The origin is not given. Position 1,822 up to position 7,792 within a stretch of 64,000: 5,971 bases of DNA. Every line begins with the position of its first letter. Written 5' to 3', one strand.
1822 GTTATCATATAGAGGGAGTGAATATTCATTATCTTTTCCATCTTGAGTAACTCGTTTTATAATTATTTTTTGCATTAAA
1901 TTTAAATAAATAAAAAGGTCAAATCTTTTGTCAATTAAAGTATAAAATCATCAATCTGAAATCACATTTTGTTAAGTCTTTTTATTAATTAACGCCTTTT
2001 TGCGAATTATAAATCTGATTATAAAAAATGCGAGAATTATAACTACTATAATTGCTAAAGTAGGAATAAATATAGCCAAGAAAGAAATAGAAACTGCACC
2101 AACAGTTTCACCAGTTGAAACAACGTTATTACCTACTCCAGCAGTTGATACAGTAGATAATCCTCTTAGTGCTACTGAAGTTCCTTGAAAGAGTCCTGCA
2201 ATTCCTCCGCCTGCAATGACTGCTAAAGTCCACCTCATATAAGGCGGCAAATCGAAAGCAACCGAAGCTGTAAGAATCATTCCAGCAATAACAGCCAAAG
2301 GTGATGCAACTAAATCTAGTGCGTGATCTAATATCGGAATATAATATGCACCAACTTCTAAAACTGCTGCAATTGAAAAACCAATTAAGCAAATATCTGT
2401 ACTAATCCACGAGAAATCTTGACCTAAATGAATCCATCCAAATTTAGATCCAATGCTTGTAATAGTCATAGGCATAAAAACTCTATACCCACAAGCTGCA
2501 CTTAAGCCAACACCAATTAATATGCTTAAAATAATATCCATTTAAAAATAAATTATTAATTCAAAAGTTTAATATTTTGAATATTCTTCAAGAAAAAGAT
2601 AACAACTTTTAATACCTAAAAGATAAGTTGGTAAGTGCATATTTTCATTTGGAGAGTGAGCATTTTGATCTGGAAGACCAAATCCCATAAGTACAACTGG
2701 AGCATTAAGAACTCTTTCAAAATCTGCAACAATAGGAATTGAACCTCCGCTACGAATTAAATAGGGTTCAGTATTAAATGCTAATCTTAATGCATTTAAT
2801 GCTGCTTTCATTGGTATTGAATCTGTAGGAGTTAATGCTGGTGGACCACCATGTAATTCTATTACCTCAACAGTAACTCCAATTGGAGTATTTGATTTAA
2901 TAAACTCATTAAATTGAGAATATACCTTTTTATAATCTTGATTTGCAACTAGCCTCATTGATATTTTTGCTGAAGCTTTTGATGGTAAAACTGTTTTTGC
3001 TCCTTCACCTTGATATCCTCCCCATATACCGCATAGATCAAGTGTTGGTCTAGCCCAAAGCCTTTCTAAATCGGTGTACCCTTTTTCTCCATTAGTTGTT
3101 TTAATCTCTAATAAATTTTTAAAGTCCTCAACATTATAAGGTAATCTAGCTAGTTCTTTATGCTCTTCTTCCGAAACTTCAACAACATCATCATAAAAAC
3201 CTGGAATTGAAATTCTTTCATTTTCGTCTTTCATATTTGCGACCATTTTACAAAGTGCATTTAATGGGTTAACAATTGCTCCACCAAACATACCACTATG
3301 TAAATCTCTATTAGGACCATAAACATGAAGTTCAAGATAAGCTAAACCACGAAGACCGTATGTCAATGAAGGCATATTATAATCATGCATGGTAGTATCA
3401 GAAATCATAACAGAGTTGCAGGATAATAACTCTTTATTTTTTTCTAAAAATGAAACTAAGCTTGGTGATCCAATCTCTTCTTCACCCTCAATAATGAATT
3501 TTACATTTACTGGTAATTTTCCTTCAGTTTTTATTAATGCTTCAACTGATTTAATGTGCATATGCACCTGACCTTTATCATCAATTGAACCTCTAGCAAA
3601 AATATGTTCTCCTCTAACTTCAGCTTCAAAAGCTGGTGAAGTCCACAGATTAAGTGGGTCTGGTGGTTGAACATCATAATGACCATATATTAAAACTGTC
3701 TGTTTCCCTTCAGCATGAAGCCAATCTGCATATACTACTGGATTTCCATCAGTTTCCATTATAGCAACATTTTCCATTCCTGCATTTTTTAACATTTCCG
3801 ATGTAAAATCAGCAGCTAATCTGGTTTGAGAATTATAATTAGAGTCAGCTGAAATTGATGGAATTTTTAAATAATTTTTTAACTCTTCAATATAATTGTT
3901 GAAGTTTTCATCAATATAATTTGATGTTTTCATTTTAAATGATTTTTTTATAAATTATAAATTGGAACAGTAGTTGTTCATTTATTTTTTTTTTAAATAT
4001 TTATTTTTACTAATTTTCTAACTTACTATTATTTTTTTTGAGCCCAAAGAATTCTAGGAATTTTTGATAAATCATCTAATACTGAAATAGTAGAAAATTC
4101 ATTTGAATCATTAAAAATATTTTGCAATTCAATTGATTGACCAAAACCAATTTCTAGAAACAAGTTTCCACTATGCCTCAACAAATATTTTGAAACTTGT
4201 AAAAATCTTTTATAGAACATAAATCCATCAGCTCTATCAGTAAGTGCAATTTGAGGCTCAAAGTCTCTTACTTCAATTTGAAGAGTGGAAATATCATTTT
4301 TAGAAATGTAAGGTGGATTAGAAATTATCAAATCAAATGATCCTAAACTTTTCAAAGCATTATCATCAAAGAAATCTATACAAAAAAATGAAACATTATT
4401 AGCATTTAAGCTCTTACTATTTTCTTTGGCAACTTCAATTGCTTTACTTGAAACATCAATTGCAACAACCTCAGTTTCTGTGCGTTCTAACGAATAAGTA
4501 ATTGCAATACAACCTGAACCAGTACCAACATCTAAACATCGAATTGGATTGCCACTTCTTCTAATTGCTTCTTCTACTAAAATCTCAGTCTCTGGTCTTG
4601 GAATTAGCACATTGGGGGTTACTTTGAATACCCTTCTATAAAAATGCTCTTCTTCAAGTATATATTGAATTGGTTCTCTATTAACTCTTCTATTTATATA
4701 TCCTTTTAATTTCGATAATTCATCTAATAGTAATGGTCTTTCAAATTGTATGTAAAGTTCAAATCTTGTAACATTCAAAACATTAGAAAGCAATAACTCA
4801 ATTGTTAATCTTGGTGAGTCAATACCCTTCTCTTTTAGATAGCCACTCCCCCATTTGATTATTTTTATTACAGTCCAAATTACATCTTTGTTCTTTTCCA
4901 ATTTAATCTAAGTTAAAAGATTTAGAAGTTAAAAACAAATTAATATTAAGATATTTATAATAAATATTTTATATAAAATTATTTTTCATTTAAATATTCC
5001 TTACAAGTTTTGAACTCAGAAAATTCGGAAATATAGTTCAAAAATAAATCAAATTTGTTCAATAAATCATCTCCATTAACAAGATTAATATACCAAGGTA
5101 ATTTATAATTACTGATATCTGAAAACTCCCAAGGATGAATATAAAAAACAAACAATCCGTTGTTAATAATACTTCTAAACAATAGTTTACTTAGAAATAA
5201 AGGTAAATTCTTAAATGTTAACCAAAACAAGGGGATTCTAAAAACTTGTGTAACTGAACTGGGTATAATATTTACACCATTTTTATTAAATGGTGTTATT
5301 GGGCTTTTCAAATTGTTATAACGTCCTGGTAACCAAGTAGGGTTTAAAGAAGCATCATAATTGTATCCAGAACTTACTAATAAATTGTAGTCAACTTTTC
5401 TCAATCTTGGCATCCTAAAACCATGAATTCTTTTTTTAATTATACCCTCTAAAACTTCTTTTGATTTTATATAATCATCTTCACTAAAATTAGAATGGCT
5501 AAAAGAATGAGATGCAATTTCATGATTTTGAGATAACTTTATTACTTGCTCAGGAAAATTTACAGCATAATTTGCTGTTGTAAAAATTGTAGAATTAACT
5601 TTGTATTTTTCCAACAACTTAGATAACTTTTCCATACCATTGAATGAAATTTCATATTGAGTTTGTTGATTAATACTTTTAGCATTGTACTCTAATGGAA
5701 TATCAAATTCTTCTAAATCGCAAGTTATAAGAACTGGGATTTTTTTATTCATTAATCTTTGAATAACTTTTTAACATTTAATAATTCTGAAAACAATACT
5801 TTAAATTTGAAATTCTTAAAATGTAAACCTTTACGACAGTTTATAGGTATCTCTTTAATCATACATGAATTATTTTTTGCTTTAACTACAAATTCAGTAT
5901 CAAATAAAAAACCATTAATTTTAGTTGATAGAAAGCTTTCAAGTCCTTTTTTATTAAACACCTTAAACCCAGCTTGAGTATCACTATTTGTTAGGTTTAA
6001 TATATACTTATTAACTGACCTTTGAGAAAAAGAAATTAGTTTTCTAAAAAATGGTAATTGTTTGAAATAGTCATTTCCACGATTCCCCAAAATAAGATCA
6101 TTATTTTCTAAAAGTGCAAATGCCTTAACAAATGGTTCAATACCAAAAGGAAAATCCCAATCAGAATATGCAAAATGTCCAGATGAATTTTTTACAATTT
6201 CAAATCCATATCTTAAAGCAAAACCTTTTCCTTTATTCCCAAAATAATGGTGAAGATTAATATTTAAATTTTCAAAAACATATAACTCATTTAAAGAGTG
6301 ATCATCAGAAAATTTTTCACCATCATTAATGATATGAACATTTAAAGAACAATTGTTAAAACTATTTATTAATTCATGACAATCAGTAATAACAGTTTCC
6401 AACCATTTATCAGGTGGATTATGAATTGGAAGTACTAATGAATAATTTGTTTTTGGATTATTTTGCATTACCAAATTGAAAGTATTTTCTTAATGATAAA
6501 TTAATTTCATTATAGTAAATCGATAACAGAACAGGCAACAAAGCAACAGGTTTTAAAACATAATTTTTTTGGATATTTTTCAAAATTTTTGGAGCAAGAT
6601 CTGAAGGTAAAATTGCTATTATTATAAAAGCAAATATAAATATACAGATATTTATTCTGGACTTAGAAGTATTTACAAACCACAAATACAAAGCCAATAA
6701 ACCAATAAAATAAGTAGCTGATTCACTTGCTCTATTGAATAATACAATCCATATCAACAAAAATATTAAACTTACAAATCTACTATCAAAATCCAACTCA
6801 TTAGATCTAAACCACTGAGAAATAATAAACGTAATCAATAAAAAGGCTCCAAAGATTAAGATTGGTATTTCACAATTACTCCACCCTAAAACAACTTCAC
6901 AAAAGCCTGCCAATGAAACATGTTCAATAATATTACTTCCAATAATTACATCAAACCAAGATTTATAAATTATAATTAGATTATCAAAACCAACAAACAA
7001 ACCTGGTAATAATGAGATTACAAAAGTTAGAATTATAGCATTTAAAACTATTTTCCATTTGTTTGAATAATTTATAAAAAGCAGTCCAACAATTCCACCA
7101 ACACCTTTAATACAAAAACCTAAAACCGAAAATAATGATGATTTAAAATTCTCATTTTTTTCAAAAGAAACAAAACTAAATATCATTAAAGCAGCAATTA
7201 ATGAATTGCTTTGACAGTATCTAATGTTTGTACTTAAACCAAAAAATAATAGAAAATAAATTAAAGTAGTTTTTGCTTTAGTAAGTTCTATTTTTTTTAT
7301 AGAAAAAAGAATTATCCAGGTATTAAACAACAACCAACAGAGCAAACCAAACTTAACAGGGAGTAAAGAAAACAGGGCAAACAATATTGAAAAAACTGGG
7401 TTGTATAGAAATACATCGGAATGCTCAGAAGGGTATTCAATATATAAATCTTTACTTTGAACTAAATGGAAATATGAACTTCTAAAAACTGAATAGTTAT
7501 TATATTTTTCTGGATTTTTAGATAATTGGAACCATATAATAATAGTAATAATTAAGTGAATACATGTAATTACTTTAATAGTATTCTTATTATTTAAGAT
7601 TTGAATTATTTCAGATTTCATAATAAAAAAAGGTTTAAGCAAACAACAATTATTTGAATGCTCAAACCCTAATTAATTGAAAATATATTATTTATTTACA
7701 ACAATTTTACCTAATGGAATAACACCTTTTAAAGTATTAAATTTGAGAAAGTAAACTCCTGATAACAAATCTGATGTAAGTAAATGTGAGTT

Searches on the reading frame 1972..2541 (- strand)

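Call 68: search_protein_families(library=pfam, proteins=[window:1972-2541:-], max_evalue=0.00001)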
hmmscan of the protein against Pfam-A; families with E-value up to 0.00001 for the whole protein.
window:1972-2541:- (189 aa): 1 family
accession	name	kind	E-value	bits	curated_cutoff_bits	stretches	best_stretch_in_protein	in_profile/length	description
PF13548.11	DUF4126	-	1.4e-48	165.4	27.5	1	7-178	1-173/175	Domain of unknown function (DUF4126)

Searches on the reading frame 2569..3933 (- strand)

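Call 68: search_protein_families(library=pfam, proteins=[window:2569-3933:-], max_evalue=0.00001)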
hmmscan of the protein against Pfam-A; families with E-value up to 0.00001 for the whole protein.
window:2569-3933:- (454 aa): 2 families
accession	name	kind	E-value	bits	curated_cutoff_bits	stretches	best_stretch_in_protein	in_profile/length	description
PF01546.33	Peptidase_M20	-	7.4e-29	101.6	24.6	1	81-449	1-205/206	Peptidase family M20/M25/M40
PF07687.19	M20_dimer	-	2.9e-17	63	21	1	192-350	1-104/107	Peptidase dimerisation domain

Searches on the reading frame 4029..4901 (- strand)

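Call 68: search_protein_families(library=pfam, proteins=[window:4029-4901:-], max_evalue=0.00001)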
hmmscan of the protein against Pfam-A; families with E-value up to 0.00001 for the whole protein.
window:4029-4901:- (290 aa): 10 families
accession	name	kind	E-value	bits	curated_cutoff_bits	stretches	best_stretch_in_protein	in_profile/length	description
PF17827.6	PrmC_N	-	2e-18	67.1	23.4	1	14-82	2-70/71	PrmC N-terminal domain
PF05175.20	MTS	-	2.8e-14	53.5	23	1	119-205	32-115/170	Methyltransferase small domain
PF13847.12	Methyltransf_31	-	2.1e-13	50.6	27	1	121-196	6-82/145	Methyltransferase domain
PF13649.12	Methyltransf_25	-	5.7e-10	40.2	27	1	123-205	2-83/97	Methyltransferase domain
PF03602.21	Cons_hypoth95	-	3.2e-08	33.9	24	1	113-205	36-130/182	Conserved hypothetical protein 95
PF08242.18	Methyltransf_12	-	1e-07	33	30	1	123-195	1-72/98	Methyltransferase domain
PF06325.19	PrmA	-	1.1e-07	32.1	22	1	121-195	164-233/296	Ribosomal protein L11 methyltransferase (PrmA)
PF08241.18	Methyltransf_11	-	9.8e-07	29.8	21.2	1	123-195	1-67/95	Methyltransferase domain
PF07669.17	Eco57I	-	1.4e-06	29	25.3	1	155-247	39-130/171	Eco57I restriction-modification methylase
PF02390.23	Methyltransf_4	-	9.2e-06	25.7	24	0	122-177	5-60/173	Putative methyltransferase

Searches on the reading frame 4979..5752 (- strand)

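Call 68: search_protein_families(library=pfam, proteins=[window:4979-5752:-], max_evalue=0.00001)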
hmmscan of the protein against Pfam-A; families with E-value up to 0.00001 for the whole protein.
window:4979-5752:- (257 aa): 1 family
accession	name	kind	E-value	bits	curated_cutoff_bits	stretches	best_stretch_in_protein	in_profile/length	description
PF01522.26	Polysacc_deac_1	-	3.9e-10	40.2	23.1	1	41-124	22-113/124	Polysaccharide deacetylase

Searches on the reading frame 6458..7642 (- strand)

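Call 68: search_protein_families(library=pfam, proteins=[window:6458-7642:-], max_evalue=0.00001)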
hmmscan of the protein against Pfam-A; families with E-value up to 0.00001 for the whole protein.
window:6458-7642:- (394 aa): 1 family
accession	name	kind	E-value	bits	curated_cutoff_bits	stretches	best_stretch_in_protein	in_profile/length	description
PF09594.16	GT87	-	1.6e-14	54.7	25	1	78-284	1-220/237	Glycosyltransferase family 87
